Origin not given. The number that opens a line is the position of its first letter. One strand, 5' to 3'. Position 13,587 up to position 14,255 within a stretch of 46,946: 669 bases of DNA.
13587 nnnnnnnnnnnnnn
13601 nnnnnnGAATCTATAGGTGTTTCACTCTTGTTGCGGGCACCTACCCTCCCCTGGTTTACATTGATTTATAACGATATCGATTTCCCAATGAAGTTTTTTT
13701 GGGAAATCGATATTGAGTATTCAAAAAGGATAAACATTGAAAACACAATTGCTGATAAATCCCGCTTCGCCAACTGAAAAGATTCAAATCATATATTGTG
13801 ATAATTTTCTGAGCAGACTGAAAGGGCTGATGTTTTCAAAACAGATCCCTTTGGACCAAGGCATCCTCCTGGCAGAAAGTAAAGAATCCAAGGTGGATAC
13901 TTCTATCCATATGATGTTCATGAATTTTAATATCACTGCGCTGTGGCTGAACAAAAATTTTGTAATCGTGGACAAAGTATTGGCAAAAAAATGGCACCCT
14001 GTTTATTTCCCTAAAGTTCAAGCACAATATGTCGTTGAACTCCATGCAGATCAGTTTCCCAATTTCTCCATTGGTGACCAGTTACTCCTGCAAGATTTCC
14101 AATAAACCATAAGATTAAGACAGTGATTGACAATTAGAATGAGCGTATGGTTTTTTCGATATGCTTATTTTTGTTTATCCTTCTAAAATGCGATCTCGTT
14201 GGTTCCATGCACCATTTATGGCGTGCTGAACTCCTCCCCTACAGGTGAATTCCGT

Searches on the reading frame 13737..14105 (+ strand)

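Call 53: search_protein_families(library=pfam, proteins=[window:13737-14105:+], max_evalue=0.0001)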
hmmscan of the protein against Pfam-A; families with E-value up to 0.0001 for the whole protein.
window:13737-14105:+ (122 aa): 1 family
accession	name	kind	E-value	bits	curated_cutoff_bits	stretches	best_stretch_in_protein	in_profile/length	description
PF02643.20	DUF192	-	4e-12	46.6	27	1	17-114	2-92/96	Uncharacterized ACR, COG1430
